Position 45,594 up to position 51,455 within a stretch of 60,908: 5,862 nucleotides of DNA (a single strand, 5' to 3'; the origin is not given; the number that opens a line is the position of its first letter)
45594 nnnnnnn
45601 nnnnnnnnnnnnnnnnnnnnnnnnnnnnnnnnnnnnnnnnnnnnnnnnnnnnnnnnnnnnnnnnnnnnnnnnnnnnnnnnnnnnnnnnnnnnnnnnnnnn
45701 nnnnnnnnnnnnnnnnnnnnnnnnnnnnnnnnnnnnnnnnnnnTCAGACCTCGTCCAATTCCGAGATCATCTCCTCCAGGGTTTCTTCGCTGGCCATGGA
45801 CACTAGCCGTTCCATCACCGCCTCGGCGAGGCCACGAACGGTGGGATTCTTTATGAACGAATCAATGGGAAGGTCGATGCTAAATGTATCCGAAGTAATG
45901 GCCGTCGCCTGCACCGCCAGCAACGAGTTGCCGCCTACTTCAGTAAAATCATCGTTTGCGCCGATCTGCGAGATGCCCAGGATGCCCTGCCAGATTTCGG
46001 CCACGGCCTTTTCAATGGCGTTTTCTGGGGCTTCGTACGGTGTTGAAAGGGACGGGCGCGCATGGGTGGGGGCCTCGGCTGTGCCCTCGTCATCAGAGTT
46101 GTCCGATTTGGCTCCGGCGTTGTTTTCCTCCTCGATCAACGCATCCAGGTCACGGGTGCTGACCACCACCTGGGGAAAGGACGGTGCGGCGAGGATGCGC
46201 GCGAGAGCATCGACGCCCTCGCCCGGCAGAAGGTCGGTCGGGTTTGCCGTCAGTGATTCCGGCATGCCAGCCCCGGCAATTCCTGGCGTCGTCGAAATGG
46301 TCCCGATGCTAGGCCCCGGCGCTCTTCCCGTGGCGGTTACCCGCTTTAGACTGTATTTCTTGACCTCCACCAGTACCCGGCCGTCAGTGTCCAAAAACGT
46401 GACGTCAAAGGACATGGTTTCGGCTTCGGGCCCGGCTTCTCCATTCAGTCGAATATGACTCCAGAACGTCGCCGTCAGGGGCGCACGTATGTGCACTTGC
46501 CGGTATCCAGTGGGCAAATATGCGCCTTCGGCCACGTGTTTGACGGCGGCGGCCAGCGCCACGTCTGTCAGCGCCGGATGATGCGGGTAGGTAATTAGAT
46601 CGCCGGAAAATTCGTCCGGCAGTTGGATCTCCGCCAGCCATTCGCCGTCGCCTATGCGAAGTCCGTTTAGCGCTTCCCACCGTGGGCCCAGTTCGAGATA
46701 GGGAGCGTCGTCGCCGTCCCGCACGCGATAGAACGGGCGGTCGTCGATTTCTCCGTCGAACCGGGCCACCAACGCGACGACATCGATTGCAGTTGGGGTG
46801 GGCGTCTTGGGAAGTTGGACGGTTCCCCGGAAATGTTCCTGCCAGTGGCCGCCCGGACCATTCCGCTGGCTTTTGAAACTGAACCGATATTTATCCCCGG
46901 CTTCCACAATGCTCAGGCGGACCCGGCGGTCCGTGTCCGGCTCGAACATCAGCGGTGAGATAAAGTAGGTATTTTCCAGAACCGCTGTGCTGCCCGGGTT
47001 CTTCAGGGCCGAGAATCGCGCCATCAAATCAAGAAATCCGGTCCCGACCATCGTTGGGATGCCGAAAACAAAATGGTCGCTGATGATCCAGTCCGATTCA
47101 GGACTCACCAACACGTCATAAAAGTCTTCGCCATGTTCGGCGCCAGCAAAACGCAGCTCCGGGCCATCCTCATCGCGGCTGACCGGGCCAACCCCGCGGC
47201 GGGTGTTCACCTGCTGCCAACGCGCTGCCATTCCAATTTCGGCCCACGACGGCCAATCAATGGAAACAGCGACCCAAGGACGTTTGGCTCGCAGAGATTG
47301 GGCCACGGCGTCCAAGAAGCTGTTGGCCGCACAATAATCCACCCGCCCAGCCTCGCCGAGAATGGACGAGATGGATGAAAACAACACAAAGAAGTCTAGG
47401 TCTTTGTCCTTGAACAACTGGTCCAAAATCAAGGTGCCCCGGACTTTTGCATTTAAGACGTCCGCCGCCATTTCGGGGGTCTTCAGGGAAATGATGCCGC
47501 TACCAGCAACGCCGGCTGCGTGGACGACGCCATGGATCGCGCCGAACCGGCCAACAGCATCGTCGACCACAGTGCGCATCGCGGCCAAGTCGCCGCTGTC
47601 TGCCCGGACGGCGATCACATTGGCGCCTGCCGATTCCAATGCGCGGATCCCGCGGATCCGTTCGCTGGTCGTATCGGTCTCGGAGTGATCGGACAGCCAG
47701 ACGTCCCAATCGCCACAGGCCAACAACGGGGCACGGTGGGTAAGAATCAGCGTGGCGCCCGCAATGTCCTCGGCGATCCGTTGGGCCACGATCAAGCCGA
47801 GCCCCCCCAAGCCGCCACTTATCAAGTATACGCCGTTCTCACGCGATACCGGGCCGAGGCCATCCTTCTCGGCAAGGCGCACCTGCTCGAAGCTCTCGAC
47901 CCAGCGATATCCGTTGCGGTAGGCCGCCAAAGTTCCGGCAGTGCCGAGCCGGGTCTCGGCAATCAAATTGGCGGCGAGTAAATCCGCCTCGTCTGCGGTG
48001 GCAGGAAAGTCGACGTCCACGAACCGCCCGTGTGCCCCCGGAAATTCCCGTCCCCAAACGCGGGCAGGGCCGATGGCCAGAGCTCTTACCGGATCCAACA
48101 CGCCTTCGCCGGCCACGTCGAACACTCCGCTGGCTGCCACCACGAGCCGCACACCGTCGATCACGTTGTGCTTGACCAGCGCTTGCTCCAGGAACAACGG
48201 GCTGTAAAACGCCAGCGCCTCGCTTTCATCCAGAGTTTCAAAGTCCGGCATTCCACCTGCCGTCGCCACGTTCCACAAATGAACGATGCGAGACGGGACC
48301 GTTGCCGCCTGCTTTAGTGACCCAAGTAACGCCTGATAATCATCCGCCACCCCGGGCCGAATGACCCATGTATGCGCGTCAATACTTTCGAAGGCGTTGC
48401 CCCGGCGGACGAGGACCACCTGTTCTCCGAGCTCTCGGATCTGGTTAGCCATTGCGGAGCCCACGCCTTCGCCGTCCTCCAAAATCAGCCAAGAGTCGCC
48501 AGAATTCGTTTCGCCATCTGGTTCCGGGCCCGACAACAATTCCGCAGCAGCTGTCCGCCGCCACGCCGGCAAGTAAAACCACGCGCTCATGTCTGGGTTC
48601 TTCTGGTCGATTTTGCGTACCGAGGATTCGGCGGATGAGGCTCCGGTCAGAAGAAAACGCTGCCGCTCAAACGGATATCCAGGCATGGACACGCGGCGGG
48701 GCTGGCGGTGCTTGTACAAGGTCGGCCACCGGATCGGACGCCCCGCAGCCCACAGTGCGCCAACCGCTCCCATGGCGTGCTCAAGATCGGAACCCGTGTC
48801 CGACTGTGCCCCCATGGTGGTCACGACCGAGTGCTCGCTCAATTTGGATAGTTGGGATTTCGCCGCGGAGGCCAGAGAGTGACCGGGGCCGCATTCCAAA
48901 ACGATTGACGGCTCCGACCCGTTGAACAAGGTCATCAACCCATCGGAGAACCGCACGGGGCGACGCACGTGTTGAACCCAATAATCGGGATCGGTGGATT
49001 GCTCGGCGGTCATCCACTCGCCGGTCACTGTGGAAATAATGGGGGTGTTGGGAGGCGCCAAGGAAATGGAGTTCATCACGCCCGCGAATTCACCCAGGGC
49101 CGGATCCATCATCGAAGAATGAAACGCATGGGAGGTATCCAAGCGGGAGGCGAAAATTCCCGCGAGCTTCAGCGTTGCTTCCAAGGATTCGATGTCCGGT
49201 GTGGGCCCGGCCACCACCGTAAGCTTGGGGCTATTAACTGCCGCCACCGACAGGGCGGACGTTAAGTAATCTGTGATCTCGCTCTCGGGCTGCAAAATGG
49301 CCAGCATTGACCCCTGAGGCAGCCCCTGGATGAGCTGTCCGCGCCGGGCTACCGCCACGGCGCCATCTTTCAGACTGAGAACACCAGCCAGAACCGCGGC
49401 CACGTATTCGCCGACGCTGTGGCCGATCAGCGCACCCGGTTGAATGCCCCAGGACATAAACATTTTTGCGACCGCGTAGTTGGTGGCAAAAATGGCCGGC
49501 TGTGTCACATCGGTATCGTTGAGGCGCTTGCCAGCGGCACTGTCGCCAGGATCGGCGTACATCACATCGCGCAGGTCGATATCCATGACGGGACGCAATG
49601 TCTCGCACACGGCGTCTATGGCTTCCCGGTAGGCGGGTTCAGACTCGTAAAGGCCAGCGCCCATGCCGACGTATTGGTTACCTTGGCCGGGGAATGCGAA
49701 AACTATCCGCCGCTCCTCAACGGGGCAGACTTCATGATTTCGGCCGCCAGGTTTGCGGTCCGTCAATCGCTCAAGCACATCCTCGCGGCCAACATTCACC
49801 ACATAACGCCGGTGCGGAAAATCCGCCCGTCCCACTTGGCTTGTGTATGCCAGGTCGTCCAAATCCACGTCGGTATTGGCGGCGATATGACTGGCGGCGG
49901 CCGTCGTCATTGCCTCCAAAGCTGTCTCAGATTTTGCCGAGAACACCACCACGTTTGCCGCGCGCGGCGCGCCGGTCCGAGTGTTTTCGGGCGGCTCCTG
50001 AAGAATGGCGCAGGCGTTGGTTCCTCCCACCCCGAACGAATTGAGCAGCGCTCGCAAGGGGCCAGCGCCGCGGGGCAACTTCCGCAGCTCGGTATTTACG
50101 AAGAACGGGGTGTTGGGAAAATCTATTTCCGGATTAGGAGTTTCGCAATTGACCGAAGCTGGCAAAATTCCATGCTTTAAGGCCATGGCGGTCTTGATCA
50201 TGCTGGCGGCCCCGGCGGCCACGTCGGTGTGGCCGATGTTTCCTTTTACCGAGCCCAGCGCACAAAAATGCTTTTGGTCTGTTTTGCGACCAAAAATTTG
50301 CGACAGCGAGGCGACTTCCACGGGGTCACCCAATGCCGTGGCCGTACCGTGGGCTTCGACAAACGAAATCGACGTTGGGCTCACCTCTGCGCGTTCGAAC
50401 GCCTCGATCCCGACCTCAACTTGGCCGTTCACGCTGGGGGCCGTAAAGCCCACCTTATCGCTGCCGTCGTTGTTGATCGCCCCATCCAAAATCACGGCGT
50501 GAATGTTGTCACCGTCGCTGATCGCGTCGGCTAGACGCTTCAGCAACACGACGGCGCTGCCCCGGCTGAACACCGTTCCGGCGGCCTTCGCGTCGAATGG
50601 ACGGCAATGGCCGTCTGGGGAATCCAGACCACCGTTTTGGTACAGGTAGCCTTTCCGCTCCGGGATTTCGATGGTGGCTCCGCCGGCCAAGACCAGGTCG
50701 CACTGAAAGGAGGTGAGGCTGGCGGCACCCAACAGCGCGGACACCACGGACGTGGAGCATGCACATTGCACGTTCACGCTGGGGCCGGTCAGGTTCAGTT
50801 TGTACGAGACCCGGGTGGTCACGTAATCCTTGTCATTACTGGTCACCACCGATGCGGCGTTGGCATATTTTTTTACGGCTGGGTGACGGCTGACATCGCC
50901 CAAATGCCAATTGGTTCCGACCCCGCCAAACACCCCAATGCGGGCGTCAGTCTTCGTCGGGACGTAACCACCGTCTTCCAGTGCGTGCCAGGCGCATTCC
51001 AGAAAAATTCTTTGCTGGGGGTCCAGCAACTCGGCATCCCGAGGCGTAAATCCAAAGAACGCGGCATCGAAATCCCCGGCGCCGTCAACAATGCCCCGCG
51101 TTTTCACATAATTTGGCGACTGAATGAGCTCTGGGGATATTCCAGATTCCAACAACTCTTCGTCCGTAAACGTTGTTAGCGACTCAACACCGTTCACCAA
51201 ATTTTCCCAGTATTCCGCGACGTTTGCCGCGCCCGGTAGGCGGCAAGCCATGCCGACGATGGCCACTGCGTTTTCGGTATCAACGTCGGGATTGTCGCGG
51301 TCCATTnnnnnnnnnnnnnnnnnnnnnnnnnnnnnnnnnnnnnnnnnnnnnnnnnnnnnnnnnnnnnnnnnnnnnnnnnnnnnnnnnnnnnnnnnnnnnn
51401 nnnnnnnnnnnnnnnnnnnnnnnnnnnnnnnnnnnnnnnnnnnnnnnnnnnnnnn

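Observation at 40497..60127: Orphan hybrid NRPS-PKS-NRPS assembly line with trans-ER, O-methyltransferase and its own PPTase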

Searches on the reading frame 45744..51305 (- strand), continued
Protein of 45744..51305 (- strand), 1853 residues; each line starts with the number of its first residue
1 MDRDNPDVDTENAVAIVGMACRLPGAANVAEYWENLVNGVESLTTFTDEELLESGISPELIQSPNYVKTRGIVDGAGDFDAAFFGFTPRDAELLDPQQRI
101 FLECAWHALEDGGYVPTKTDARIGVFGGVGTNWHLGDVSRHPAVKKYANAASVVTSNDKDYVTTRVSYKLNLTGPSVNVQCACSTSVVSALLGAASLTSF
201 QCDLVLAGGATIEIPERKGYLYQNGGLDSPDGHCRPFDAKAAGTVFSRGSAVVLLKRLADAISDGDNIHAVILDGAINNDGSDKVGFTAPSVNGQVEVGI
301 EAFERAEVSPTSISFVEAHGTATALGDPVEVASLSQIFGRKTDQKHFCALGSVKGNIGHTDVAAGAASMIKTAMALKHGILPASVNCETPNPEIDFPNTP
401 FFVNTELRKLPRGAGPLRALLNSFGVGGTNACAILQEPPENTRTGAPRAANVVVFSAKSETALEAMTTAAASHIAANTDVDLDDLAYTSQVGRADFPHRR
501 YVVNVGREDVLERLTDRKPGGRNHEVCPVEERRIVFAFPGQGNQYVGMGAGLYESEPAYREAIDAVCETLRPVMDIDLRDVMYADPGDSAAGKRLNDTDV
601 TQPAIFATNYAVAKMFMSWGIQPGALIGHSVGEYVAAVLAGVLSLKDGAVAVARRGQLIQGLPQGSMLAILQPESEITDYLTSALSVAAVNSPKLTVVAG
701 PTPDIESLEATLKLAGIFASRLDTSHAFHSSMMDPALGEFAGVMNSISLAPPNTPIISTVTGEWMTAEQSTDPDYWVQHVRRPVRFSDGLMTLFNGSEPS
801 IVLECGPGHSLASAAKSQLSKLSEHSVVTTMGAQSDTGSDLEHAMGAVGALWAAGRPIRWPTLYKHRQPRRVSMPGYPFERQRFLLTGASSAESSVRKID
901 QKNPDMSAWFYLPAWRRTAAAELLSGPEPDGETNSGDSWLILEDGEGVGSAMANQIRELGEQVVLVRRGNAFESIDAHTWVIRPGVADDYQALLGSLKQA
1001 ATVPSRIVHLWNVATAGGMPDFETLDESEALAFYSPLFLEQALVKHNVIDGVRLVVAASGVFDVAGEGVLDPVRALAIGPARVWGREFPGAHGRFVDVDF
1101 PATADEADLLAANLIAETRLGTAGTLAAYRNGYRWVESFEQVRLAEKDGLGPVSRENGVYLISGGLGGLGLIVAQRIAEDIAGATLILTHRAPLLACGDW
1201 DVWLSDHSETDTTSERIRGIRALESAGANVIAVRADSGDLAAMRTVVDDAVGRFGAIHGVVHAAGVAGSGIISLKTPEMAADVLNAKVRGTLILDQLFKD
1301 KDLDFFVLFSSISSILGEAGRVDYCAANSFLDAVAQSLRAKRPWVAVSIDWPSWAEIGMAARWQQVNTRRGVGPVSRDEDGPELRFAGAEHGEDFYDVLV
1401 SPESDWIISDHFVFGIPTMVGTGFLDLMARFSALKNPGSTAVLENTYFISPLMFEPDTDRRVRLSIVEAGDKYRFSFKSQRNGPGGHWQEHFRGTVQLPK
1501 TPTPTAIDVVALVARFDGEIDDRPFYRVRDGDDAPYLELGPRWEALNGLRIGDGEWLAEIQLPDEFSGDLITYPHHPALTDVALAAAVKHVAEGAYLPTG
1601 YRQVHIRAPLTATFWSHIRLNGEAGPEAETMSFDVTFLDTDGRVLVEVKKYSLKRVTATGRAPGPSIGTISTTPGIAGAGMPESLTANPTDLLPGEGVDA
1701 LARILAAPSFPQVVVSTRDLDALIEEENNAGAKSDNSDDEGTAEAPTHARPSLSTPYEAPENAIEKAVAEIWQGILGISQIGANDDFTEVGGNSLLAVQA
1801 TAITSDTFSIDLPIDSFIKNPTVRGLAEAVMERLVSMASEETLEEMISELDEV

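Call 81: list_cluster_members(proteins=[L010:728-3139:+, L010:15540-16718:+, L016:15609-16769:+, L016:3586-4272:+, L013:1471-2517:+, L013:15544-16677:+, L013:2541-2936:-, L014:15523-16662:+, L009:277-567:+])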
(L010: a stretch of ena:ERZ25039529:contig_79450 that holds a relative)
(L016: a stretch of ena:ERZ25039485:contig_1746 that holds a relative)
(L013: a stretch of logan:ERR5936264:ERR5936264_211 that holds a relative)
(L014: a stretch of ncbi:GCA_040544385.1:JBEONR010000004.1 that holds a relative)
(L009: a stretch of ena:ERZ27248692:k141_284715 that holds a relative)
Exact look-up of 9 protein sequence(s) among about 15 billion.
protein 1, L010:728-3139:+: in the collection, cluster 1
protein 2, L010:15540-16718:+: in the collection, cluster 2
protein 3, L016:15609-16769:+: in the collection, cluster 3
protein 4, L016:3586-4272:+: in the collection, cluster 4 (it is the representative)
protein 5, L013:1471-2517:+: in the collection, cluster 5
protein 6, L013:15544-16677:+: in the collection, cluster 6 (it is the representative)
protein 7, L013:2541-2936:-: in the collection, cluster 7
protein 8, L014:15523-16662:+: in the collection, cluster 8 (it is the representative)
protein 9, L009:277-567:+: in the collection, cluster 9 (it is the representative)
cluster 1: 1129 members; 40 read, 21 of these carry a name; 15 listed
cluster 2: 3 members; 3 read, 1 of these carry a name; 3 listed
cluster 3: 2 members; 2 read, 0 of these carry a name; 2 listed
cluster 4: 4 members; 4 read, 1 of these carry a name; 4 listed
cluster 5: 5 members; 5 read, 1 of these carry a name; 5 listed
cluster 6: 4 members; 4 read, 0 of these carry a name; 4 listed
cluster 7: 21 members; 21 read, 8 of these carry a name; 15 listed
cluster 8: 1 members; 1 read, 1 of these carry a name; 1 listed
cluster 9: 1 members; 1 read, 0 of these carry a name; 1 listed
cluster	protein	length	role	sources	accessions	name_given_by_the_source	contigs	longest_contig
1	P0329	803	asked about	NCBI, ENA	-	-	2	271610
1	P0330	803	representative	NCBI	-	-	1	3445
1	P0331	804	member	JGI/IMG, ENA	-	ATP-dependent Lon protease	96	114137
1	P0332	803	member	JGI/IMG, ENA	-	ATP-dependent Lon protease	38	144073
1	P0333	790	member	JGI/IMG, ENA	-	ATP-dependent Lon protease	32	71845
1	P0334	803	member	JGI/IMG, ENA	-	ATP-dependent Lon protease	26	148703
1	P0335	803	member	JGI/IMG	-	ATP-dependent Lon protease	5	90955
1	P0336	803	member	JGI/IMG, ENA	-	ATP-dependent Lon protease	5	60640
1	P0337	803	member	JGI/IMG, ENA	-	ATP-dependent Lon protease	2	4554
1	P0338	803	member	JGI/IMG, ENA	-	ATP-dependent Lon protease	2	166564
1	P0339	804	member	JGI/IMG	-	ATP-dependent Lon protease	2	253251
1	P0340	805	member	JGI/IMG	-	ATP-dependent Lon protease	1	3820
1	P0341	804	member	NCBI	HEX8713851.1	MAG TPA: endopeptidase La [Terracidiphilus sp.]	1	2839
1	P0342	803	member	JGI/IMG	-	ATP-dependent Lon protease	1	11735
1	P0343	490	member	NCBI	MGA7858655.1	MAG: LON peptidase substrate-binding domain-containing protein, partial [Terracidiphilus ...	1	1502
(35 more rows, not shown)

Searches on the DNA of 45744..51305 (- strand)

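Call 6: search_dna_similar(query=window:45744-51305:-, collection=plasmids, mode=near, max_rows=10)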
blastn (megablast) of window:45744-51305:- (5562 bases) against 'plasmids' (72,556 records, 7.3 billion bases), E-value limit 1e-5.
No match.
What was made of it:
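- Tried and rejected: Megablast against plasmids found nothing (call 6).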

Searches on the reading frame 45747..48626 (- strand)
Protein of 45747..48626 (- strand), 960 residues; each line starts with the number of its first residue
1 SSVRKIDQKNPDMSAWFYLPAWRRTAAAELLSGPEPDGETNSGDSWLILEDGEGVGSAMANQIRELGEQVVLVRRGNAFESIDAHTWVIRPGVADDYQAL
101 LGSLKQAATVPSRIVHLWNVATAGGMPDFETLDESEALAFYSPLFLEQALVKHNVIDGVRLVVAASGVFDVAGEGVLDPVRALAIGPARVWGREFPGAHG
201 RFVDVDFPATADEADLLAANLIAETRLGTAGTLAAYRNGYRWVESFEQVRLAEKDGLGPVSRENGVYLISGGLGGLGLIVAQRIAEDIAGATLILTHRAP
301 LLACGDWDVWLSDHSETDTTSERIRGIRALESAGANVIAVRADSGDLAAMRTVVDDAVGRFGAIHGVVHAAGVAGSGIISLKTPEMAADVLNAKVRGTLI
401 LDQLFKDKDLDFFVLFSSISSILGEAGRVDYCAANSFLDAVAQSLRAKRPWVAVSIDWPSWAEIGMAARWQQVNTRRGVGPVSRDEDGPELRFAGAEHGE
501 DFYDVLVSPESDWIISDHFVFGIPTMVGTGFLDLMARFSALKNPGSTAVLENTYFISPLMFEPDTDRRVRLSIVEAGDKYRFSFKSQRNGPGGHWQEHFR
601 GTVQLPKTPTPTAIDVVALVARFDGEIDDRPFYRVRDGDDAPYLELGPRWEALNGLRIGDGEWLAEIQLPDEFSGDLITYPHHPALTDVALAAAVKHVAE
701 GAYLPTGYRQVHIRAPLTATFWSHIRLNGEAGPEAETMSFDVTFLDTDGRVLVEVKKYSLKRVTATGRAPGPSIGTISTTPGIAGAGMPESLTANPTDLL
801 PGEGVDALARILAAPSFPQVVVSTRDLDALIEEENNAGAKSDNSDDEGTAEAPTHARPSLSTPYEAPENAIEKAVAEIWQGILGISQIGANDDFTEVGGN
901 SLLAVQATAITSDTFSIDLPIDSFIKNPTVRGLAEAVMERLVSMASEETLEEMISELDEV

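Call 28: search_solved_structures(query=window:45747-48626:-, max_evalue=0.00001)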
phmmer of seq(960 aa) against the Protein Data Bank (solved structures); distinct sequences matched with E-value up to 0.00001: 91 (the best 60 are shown).
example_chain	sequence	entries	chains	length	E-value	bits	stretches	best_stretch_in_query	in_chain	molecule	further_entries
4j1q_A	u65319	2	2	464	2.4e-38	134.9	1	235-469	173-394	Polyketide synthase PksJ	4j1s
6ulw_A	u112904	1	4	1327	8.9e-29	103.3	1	67-484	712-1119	Amino acid adenylation domain-containing protein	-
5d2e_A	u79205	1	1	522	1.5e-28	102.6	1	59-466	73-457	MlnE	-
5ktk_A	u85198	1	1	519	9.9e-27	96.5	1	157-485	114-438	Polyketide synthase PksJ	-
4hxy_A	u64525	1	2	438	5e-23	84.3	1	179-481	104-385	Plm1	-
7s6b_C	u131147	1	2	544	3e-18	68.5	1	136-468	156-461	Polyketide synthase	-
5bp4_A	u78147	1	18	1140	7.5e-18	67.1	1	259-468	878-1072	Mycocerosic acid synthase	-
4imp_A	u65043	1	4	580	1.1e-17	66.6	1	174-482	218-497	Polyketide synthase extender modules 3-4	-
9d2y_A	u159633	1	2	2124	2.1e-17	65.7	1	258-468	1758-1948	Multifunctional mycocerosic acid synthase membrane-associated MAS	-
9d2z_A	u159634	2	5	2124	2.3e-17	65.5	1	258-468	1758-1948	Mycocerosic acid synthase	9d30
7s6c_A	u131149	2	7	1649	5.1e-17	64.4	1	136-468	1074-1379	6-deoxyerythronolide-B synthase EryA2, modules 3 and 4, Lsd14 Polyketide synthase fusion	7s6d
8g7w_A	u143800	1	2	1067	8e-17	63.7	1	328-478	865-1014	Type I PKS module 4, module 5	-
3mjv_A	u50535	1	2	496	9.9e-17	63.4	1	144-469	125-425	AmphB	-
4dif_A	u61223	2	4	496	1.1e-16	63.3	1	144-469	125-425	AmphB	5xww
9pat_A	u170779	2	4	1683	1.3e-16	63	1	330-477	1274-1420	6-deoxyerythronolide-B synthase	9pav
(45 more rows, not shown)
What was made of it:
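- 45744..51305 (-): Type I PKS (1853 aa): KS(12-387)-AT(535-839)-psiKR/KR(908-1356)-DH(1391-1661)-carrier(1767-1830). The KR is nearest to PksJ and MlnE, the DH to CurK, CurF and PksJ, and the carrier to NRPS PCPs (call 28).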
